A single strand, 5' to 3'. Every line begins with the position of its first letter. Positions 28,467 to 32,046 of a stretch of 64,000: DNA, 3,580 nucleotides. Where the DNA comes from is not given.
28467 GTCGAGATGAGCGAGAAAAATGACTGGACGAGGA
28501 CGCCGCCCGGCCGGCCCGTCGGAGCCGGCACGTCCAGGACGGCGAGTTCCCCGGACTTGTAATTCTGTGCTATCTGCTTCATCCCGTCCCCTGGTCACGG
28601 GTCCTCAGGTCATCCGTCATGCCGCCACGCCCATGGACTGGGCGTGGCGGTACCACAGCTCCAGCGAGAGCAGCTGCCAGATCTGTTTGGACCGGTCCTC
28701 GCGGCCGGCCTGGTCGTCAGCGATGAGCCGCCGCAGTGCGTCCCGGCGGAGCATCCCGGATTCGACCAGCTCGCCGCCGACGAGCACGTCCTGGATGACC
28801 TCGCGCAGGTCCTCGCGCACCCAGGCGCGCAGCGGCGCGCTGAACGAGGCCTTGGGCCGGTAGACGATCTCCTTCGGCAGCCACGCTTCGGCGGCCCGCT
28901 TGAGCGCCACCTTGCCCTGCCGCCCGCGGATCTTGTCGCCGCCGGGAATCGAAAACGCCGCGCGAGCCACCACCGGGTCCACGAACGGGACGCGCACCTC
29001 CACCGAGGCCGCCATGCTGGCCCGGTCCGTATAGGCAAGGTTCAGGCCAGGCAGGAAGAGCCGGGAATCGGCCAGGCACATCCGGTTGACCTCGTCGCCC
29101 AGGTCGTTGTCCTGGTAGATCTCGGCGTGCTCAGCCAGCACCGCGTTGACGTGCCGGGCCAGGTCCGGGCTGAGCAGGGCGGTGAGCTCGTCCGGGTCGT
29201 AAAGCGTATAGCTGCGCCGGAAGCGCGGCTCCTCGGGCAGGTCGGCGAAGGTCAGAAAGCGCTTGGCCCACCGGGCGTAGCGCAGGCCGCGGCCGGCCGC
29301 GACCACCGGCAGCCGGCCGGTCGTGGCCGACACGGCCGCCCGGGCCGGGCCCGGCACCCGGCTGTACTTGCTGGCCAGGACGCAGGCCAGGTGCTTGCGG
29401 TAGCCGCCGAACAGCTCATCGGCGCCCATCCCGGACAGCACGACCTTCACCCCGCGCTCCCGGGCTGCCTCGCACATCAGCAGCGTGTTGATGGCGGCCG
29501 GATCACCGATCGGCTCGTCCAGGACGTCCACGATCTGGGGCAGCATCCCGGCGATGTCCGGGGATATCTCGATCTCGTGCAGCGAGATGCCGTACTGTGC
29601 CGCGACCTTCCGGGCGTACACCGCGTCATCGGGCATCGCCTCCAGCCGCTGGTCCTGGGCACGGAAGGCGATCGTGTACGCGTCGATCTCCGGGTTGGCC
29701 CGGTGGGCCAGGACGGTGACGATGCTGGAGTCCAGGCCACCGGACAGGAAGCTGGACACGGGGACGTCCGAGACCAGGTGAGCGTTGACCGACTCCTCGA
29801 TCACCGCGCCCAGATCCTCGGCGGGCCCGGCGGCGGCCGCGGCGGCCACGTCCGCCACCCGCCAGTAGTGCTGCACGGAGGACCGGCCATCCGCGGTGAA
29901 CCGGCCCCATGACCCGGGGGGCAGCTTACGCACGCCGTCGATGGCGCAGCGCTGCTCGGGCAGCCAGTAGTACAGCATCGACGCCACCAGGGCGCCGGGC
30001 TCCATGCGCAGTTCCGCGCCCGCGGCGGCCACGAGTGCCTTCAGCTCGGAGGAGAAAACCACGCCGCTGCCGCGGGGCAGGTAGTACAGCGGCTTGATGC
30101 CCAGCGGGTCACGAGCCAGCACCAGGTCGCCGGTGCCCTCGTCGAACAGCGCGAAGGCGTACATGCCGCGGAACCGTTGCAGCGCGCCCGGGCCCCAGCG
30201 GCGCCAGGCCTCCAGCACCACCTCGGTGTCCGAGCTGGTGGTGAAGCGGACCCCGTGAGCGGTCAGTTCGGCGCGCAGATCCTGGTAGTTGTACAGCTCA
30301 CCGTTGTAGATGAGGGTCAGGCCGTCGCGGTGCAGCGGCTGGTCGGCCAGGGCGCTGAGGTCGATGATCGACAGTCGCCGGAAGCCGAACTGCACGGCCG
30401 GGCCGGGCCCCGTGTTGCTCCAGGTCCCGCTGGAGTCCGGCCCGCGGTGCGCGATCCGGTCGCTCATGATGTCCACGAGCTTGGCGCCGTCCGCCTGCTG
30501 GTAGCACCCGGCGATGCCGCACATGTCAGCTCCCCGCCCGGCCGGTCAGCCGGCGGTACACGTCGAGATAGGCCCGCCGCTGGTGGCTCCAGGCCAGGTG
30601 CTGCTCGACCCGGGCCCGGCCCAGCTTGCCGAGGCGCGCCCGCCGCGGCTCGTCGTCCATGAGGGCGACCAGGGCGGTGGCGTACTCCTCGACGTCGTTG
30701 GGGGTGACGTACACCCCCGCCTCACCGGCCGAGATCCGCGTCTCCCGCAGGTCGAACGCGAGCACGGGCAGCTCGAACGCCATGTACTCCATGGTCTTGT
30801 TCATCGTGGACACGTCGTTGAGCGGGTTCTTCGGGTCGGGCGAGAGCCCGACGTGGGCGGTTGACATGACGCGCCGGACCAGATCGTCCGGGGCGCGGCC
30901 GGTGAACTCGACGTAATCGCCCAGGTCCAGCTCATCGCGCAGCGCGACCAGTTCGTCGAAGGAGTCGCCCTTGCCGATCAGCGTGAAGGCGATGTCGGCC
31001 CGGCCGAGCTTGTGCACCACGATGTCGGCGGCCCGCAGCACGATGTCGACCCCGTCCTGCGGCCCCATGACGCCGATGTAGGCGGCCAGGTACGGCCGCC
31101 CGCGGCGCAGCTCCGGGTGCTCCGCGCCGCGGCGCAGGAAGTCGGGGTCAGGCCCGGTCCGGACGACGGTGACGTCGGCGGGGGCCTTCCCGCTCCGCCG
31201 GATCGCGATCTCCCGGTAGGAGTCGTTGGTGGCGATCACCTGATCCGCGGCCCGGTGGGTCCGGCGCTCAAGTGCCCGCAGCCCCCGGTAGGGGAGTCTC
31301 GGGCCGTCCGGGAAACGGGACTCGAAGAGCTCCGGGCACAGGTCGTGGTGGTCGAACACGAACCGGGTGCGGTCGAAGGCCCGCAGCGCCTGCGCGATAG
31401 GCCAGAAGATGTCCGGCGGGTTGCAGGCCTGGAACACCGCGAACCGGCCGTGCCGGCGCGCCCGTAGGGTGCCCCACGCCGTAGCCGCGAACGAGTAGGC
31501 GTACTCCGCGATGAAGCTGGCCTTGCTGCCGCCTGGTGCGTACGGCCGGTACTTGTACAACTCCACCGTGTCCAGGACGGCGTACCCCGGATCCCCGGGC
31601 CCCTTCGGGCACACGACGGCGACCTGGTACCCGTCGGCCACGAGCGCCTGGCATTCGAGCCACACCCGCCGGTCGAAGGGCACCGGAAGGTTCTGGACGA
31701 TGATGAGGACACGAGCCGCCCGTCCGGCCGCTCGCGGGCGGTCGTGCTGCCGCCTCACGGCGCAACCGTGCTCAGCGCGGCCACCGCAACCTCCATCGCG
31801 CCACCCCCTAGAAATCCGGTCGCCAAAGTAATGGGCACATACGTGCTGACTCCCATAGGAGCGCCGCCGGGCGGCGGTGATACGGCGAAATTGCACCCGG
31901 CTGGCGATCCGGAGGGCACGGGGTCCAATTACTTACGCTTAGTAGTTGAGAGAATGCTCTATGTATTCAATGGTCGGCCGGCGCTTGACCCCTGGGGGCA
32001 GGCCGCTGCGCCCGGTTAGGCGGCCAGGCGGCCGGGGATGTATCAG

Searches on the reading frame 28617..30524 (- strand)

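Call 11: search_protein_families(library=pfam, proteins=[window:28617-30524:-], max_evalue=0.001)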
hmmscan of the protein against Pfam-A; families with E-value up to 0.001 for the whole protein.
window:28617-30524:- (635 aa): 5 families
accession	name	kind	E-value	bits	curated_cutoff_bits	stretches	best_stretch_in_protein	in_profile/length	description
PF00733.27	Asn_synthase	-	3.5e-93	313.5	21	1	240-626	4-354/354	Asparagine synthase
PF13537.11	GATase_7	-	3.8e-40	137.2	25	1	49-165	2-122/123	Glutamine amidotransferase domain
PF13522.11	GATase_6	-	7.1e-36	123.5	27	1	29-160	1-130/130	Glutamine amidotransferase domain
PF02540.23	NAD_synthase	-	0.00024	20.7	21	1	260-328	25-89/242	NAD synthase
PF03054.22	tRNA_Me_trans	-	0.00063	19.9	20.6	1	257-320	4-72/202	tRNA methyl transferase HUP domain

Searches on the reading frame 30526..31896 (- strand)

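Call 11: search_protein_families(library=pfam, proteins=[window:30526-31896:-], max_evalue=0.001)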
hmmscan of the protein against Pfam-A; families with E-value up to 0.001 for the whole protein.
window:30526-31896:- (456 aa): 5 families
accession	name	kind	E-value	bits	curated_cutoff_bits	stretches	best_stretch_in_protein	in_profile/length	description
PF13692.12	Glyco_trans_1_4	-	7.9e-20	72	27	1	272-415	5-142/142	Glycosyl transferases group 1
PF13439.12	Glyco_transf_4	-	2.1e-16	60.8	28.5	1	78-252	8-169/170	Glycosyltransferase Family 4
PF00534.26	Glycos_transf_1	-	1.6e-15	57.5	26.4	1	264-428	11-171/172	Glycosyl transferases group 1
PF13579.12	Glyco_trans_4_4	-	6.2e-13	49.8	29.7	1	77-247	6-157/158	Glycosyl transferase 4-like domain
PF13524.12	Glyco_trans_1_2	-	7e-06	26.5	25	1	295-444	7-143/144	Glycosyl transferase-like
